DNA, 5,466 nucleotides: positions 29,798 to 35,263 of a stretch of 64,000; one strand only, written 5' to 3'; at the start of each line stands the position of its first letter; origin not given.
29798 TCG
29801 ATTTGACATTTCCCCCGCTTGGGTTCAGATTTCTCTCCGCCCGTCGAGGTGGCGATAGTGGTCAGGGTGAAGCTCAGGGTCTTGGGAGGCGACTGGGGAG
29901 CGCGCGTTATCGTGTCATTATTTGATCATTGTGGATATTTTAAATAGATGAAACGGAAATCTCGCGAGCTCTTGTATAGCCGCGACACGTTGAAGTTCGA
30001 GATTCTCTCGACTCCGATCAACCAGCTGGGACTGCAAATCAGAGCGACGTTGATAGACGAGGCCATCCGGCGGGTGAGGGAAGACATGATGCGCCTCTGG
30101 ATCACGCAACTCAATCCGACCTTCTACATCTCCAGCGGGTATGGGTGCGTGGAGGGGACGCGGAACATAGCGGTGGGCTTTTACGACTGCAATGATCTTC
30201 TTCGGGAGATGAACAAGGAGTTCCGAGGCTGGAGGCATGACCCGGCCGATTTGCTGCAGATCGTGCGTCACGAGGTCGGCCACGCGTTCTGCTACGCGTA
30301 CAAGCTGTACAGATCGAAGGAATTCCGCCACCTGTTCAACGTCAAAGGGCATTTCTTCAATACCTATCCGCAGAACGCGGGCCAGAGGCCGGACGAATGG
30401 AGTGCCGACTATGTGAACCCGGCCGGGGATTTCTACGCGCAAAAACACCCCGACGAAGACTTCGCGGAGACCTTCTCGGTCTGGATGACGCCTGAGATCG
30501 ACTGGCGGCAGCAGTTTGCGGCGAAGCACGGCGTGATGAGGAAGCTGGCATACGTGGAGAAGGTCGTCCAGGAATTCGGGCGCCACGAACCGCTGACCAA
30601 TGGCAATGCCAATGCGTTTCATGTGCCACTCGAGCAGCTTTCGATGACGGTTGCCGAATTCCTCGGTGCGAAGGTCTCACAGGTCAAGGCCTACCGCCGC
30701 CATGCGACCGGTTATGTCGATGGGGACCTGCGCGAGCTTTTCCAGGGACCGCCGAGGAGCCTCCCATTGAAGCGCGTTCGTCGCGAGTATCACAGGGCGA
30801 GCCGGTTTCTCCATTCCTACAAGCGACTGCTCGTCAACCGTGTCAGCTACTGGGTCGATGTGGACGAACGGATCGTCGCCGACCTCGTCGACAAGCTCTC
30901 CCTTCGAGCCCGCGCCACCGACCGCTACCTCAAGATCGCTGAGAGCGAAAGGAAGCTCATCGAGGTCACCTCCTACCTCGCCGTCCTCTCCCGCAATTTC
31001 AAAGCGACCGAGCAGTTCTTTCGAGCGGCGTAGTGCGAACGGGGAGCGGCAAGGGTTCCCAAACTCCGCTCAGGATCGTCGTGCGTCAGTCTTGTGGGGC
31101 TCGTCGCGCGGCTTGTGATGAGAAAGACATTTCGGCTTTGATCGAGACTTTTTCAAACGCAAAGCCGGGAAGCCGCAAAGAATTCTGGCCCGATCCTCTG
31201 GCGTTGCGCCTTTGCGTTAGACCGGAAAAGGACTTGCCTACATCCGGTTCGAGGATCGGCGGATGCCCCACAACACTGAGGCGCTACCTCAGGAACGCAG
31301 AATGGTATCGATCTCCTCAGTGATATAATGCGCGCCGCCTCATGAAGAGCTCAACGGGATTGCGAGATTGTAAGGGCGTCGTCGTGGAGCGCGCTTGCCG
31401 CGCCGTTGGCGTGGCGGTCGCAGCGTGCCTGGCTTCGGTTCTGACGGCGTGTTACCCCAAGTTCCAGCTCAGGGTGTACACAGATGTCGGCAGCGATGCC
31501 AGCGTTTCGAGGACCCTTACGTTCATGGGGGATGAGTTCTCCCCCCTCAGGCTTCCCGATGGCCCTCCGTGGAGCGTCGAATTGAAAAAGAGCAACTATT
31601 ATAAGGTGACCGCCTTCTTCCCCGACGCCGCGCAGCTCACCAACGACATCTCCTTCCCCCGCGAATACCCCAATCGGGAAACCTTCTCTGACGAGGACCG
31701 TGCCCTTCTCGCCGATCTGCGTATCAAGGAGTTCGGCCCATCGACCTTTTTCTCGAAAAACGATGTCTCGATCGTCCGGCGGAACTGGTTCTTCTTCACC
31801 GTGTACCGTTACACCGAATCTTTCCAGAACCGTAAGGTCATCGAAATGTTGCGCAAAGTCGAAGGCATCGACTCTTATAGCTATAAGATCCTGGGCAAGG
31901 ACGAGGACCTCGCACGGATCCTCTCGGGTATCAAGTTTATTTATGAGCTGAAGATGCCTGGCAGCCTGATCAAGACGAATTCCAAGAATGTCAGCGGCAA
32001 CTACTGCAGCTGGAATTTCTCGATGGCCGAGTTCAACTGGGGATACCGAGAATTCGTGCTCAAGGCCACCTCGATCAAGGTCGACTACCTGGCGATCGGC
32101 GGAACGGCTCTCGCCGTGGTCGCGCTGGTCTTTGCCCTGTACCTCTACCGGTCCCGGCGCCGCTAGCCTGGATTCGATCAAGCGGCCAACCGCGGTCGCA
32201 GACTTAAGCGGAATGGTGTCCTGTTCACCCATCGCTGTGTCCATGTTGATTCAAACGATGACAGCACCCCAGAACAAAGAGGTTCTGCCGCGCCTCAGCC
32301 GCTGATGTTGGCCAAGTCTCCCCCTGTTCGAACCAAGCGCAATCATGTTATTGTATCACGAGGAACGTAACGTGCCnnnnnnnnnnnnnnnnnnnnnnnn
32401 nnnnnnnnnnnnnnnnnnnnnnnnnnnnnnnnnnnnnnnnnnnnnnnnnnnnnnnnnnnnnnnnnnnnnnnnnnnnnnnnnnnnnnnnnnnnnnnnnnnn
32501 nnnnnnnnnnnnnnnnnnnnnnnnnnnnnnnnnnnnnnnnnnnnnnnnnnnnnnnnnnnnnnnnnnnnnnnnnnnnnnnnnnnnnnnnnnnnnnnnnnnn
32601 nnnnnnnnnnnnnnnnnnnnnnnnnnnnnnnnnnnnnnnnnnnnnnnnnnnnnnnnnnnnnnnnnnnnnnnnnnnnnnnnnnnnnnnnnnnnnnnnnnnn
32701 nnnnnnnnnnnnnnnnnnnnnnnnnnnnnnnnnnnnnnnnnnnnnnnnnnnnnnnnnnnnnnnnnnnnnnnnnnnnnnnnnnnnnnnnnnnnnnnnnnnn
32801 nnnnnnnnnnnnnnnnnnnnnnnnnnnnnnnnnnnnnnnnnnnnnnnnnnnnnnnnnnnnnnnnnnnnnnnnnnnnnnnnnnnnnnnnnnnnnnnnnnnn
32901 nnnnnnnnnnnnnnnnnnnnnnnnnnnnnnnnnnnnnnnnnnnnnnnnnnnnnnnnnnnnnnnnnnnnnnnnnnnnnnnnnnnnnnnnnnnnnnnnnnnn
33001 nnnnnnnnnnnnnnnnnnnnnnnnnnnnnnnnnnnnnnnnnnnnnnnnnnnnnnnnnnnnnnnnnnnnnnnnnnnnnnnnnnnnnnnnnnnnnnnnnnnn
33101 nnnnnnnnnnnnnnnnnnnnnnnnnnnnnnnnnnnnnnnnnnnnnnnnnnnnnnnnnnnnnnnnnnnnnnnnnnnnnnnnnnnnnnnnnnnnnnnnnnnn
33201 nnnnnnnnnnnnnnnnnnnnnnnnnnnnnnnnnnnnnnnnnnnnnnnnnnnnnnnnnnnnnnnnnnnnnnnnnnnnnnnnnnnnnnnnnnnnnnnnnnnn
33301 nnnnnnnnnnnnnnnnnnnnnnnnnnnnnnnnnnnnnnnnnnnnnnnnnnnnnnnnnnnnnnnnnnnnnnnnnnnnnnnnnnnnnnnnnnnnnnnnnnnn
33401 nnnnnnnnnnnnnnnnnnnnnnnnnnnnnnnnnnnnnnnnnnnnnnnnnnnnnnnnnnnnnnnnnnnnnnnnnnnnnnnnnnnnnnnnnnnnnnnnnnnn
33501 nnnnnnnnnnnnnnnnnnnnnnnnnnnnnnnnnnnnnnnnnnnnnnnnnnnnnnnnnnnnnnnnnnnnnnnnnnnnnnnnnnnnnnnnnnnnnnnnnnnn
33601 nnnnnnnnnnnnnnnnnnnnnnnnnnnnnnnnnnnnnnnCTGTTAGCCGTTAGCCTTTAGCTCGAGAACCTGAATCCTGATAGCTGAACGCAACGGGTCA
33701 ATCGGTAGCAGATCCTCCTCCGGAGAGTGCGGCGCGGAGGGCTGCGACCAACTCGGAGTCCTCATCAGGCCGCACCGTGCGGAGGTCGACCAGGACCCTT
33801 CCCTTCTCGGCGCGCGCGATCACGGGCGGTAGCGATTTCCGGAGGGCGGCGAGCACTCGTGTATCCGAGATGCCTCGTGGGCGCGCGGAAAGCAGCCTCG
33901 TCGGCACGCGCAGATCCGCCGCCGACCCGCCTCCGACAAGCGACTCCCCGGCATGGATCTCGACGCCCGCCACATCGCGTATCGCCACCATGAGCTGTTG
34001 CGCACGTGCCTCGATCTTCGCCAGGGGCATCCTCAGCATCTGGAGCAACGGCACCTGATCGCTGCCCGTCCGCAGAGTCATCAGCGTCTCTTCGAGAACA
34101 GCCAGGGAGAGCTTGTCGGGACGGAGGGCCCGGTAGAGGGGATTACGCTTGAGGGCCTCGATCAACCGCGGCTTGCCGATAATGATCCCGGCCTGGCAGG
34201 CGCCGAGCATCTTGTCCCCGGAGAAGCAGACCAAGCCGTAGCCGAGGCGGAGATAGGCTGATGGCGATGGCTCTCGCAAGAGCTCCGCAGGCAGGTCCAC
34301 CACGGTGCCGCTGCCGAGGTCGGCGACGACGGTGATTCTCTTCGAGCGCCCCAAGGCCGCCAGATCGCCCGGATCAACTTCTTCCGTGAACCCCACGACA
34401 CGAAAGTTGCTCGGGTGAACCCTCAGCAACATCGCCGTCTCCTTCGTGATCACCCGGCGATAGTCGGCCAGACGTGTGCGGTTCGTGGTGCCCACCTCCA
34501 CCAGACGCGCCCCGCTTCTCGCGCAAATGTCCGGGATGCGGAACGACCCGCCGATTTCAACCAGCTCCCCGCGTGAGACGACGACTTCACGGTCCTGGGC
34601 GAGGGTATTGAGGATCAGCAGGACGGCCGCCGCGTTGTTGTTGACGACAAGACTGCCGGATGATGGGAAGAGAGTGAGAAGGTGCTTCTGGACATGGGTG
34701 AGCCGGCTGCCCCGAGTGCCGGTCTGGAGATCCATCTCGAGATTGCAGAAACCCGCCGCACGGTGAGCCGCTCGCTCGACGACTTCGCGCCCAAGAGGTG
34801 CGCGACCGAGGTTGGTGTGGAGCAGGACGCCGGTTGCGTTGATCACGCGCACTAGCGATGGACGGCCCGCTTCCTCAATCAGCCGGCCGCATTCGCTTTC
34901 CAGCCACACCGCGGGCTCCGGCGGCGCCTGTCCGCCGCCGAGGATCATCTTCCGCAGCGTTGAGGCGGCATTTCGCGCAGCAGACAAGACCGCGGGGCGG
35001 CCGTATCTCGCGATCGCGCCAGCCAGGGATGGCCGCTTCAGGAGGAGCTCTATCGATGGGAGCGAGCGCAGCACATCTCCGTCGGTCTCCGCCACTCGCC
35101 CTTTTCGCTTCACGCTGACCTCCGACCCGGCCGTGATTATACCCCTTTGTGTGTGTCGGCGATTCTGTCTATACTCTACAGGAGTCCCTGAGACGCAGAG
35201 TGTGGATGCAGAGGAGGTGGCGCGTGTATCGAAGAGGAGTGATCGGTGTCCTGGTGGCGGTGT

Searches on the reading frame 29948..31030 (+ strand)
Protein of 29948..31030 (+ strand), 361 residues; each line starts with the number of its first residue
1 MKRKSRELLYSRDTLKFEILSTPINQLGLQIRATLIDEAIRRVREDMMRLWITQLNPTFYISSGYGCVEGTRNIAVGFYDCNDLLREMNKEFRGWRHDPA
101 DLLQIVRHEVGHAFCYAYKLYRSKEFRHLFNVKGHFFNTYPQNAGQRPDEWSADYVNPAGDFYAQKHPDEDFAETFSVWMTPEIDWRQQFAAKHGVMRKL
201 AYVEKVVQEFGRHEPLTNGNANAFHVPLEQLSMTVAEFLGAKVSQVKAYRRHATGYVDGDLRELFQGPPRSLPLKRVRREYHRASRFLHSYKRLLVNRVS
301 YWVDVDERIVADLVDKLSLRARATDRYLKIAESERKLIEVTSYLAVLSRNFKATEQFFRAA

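Call 86: search_protein_families(library=pfam, proteins=[window:29948-31030:+], max_evalue=0.00001)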
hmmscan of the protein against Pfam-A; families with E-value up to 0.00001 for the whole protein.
window:29948-31030:+ (361 aa): 1 family
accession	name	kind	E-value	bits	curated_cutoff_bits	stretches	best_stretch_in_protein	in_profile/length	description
PF15887.11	Peptidase_Mx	-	2.7e-06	27.5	27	1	102-180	86-164/236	Putative zinc-binding metallo-peptidase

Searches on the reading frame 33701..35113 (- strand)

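Call 86: search_protein_families(library=pfam, proteins=[window:33701-35113:-], max_evalue=0.00001)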
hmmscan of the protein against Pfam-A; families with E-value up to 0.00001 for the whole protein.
window:33701-35113:- (471 aa): 2 families
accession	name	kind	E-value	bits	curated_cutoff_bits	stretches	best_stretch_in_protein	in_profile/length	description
PF03841.19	SelA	-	2.5e-122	408.9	22.8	1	90-447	1-366/367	L-seryl-tRNA selenium transferase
PF12390.13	Se-cys_synth_N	-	1.8e-08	34.8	22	1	15-54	1-40/40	Selenocysteine synthase N terminal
